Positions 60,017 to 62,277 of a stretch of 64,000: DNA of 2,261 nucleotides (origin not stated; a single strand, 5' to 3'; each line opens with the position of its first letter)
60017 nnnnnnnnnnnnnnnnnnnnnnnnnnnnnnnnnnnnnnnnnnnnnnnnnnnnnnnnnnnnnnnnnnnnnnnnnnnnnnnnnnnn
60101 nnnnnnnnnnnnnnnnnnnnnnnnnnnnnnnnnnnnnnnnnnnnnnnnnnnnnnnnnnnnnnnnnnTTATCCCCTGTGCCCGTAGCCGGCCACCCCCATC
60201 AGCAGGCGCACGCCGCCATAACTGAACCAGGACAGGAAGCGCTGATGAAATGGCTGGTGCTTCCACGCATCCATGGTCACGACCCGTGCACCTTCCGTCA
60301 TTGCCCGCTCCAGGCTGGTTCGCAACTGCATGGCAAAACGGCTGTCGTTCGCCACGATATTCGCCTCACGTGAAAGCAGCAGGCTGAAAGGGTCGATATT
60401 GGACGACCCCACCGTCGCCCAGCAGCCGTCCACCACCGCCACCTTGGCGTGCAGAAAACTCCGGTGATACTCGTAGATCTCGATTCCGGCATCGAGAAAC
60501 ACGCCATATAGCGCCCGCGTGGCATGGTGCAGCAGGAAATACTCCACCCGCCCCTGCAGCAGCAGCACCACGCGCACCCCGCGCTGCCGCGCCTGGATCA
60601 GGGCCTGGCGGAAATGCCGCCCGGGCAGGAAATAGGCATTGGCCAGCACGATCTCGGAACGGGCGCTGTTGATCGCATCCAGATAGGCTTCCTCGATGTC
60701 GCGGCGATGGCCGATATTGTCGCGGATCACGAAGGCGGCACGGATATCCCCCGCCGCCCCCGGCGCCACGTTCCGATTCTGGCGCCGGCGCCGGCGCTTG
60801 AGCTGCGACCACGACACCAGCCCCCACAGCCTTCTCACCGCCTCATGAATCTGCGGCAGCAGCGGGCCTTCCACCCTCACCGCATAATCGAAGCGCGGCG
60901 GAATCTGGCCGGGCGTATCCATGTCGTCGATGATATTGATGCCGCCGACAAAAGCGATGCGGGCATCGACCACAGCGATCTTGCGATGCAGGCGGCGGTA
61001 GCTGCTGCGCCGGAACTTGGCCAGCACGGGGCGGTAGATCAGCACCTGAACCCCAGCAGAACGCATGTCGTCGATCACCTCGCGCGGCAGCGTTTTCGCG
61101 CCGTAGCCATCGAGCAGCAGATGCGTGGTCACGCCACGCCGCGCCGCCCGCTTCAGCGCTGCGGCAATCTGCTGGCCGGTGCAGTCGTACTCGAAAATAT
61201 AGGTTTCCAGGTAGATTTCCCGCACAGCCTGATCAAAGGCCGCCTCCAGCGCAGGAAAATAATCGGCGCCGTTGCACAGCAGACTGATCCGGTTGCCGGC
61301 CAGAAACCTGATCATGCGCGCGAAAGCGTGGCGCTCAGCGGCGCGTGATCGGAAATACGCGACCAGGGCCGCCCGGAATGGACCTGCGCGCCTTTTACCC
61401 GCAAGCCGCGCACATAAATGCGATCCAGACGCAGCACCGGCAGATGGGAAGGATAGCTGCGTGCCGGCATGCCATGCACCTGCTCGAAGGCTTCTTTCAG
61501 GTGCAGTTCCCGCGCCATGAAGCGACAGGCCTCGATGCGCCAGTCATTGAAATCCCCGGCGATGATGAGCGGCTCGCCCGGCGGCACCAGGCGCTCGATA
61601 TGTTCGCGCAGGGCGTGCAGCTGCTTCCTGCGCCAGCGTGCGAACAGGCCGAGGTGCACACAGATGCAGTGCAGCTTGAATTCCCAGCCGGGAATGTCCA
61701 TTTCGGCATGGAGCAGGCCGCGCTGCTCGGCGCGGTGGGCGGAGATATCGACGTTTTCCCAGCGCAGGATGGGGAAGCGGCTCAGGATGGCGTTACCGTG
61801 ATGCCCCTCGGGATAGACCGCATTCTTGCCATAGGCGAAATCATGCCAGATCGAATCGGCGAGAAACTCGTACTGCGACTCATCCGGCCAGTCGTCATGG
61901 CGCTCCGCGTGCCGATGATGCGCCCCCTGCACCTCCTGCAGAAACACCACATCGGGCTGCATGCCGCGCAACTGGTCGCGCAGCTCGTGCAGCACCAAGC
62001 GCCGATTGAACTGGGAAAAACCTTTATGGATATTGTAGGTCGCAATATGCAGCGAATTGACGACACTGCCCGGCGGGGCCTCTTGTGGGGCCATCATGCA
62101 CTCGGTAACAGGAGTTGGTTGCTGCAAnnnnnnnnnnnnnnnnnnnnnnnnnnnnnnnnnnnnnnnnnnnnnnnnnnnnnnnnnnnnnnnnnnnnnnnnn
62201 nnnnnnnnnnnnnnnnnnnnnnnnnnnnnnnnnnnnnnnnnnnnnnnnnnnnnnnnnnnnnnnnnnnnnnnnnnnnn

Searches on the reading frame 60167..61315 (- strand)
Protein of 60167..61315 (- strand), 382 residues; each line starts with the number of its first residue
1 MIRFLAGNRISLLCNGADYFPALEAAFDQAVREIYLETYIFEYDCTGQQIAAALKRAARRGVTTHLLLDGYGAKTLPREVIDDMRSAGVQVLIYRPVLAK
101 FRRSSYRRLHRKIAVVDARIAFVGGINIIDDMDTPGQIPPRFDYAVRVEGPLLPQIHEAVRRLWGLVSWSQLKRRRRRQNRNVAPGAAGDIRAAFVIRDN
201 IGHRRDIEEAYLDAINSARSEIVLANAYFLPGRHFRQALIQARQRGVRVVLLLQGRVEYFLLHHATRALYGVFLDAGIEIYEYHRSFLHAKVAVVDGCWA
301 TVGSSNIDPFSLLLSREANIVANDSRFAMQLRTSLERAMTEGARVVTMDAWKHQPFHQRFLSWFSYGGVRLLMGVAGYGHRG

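Call 6: search_protein_families(library=pfam, proteins=[window:60167-61315:-], max_evalue=1)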
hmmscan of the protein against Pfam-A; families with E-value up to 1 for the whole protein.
window:60167-61315:- (382 aa): 4 families
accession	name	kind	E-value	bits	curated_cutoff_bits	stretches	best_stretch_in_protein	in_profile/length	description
PF13091.12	PLDc_2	-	6.7e-42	142.9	27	2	212-337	2-130/132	PLD-like domain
PF00614.28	PLDc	-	5.6e-11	42.4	21.9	2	108-128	4-24/28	Phospholipase D Active site motif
PF11495.14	Regulator_TrmB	-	0.00081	19.2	22.2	1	204-255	8-58/233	Archaeal transcriptional regulator TrmB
PF10539.14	Dev_Cell_Death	-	0.11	12.7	27.8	0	235-274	16-55/126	Development and cell death domain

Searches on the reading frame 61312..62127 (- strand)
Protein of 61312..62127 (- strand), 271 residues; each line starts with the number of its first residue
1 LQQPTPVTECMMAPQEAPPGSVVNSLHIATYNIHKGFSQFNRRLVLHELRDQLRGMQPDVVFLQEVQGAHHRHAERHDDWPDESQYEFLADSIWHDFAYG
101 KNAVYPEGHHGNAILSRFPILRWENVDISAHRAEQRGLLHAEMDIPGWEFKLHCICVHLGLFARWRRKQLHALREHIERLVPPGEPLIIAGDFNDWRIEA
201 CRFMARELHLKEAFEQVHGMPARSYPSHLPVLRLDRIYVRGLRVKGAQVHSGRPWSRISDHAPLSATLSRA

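Call 6: search_protein_families(library=pfam, proteins=[window:61312-62127:-], max_evalue=1)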
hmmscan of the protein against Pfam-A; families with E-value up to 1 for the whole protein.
window:61312-62127:- (271 aa): 1 family
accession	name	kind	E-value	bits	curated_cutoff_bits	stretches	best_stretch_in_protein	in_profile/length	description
PF03372.29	Exo_endo_phos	-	3.7e-25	89.4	24.5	1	29-261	1-225/225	Endonuclease/Exonuclease/phosphatase family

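Call 9: find_related_loci(query=window:61312-62127:-, collection=genome_contigs, flank=10000)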
Query window:61312-62127:- (271 aa) in genome_contigs; peptide patterns used: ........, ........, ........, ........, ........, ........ (x = any residue, [..] = any of these).
88 stretches matched a pattern; 29 encode a relative of the query (tblastn E <= 1e-3); 29 distinct loci.
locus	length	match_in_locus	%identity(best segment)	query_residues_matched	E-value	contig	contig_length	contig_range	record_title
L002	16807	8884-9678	91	6-270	6e-165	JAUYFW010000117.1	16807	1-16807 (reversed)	MAG: Sulfurimicrobium sp. isolate C21_metabat.bin.40 C21_k141_8421, whole genome shotgun sequence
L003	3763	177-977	88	5-271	8e-165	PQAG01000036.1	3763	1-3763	MAG: Nitrosomonadales bacterium isolate FeB_15 contig_38398, whole genome shotgun sequence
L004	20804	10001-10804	87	6-270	7e-159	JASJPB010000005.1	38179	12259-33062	MAG: Sulfuricellaceae bacterium isolate MAG_148 NODE_501_length_38179_cov_19.091465, whole genome shotgun sequence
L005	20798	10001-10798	87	6-271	1e-157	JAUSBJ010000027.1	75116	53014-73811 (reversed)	MAG: Sulfurimicrobium sp. isolate E6_metabat.bin.55 E6_k141_239409, whole genome shotgun sequence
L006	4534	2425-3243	85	1-270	1e-159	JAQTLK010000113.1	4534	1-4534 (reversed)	MAG: Sulfuricella sp. isolate STA_15 NODE_50139_length_4534_cov_79.124348_Sandtown_A, whole genome shotgun sequence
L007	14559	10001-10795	86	7-271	3e-156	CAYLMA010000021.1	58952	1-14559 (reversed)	MAG TPA_asm: uncultured Sulfuricella sp. isolate SRP302447_co1_56 genome assembly, contig: NODE_1611_length_58952_cov_60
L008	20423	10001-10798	86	6-271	4e-156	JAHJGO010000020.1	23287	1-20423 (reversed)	MAG: Gammaproteobacteria bacterium isolate Modern_marine_glass_biofilm.mb.74 Modern_marine_glas.mb.74_k141_1022593, whol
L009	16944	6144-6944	87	5-271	2e-156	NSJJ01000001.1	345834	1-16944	MAG: Sulfuricella denitrificans isolate Ru_enrich_SD NODE_6_length_345834_cov_13.6869, whole genome shotgun sequence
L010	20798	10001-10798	85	6-271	6e-155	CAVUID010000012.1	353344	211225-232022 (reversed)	MAG: uncultured Gammaproteobacteria bacterium isolate MFD04716.bin.1.327 genome assembly, contig: contig_18840, whole ge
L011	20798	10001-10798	83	6-271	5e-151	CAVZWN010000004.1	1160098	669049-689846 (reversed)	MAG: uncultured Gammaproteobacteria bacterium isolate MFD04716.bin.1.293 genome assembly, contig: contig_7113, whole gen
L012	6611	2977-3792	80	1-269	2e-149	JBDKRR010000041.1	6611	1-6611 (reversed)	MAG: Sulfuricella sp. isolate 5_bin.115_R1 c_000002236687, whole genome shotgun sequence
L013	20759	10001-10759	73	19-271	3e-128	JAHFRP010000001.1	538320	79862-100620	MAG: Sulfuricella sp. isolate nzgw577 NODE_2_length_538321_cov_23.261856, whole genome shotgun sequence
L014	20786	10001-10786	69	7-271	6e-120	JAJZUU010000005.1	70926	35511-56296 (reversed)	MAG: Proteobacteria bacterium isolate SKS4.bin47 NODE_586_length_70926_cov_6.518793, whole genome shotgun sequence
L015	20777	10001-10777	66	12-270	1e-115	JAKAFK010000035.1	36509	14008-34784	MAG: Proteobacteria bacterium isolate WY1.bin91 NODE_1664_length_36509_cov_1.894838, whole genome shotgun sequence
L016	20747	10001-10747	66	22-270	2e-113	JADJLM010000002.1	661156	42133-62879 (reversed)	MAG: Nitrosomonas sp. isolate EsbW_18-Q3-R4-48_BAT3C.13 tig00003697-10-6605510, whole genome shotgun sequence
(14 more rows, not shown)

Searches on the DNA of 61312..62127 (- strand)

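Call 87: search_with_rna_model(model_id=R2, sources=[L002, L003, L004, L005, L006, L007, L008, L009, L010, L011, L012, L013, L014, L015, L016, L017, L018, L019, L020, L021, L022, L023, L024, L025, L026, L027, L028, L029, L030], max_evalue=5, show_alignments=5)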
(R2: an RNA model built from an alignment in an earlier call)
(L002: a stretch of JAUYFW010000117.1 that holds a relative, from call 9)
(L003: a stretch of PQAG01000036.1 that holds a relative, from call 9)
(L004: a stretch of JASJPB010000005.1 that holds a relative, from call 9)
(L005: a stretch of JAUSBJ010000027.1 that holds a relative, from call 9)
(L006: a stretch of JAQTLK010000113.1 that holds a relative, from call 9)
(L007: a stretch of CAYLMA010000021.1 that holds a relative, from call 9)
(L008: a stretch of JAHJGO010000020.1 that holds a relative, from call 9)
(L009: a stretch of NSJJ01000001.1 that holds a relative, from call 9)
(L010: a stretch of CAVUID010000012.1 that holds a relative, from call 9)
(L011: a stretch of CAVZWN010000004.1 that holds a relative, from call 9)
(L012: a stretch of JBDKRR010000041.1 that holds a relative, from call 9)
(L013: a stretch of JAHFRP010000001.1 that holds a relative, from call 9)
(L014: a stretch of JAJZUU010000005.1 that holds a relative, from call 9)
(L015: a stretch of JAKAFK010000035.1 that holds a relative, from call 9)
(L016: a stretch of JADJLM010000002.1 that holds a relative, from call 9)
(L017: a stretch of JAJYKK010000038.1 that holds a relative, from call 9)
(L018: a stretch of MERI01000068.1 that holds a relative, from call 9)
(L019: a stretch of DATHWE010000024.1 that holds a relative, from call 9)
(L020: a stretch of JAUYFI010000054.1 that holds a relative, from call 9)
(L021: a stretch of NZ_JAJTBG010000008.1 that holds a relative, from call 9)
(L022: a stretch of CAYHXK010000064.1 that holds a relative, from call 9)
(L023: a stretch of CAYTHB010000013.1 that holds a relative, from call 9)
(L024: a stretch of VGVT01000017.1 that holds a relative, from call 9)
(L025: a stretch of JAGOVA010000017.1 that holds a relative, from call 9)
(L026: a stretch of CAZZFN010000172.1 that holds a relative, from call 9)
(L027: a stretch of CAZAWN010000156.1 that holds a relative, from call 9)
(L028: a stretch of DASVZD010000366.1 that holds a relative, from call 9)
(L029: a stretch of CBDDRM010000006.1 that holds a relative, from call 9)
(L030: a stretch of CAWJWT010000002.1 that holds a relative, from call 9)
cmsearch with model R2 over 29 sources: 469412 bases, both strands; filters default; matches with E-value up to 5: 7.
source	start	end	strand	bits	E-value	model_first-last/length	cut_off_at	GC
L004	6109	6180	-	48.5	2.1e-10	1-69/69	no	0.72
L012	1056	1119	-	45.7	1.3e-09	1-69/69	no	0.75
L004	6820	6889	-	43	8.1e-09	1-69/69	no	0.63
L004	4746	4809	-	37.1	4.1e-07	1-69/69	no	0.66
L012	185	258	-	32.4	1e-05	1-69/69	no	0.61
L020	10538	10570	-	15.6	0.74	1-69/69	no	0.64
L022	4273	4339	-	15.5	0.79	1-69/69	no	0.7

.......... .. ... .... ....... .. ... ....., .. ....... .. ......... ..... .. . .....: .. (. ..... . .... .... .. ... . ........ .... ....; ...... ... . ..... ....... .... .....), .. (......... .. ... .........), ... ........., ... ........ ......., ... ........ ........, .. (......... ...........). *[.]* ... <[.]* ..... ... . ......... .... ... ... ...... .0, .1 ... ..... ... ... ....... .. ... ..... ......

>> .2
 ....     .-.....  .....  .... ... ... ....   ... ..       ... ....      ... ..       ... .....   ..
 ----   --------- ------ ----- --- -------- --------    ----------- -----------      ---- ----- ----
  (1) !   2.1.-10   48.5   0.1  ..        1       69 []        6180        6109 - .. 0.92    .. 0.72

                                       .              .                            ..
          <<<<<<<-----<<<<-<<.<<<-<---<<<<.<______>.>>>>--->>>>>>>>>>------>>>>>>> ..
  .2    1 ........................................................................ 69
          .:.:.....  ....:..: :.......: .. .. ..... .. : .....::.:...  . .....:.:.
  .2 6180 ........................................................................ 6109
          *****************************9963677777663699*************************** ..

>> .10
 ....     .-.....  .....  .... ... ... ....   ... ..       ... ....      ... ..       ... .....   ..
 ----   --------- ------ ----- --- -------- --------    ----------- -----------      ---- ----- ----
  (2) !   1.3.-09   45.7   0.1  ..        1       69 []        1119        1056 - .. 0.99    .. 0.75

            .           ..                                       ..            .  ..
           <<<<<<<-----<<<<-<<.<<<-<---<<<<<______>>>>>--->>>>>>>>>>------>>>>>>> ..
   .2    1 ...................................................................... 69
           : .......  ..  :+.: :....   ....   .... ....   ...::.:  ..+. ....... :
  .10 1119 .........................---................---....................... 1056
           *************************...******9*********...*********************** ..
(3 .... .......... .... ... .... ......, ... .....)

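Call 88: search_with_rna_model(model_id=R2, sources=[L002, L005, L008, L010], filters=off, max_evalue=1)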
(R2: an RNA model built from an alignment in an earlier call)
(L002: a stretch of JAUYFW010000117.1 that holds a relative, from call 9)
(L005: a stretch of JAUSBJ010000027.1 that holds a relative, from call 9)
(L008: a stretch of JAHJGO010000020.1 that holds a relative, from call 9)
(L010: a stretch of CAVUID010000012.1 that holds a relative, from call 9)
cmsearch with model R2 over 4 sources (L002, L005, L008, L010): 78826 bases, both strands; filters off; matches with E-value up to 1: 4.
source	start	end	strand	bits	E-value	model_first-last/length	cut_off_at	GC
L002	7709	7795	+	16.2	0.084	1-69/69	no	0.69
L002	16755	16787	-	13.9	0.37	19-51/69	no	0.64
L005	8751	8837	+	13.8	0.42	1-69/69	no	0.7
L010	8785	8846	-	13.1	0.66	1-69/69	no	0.44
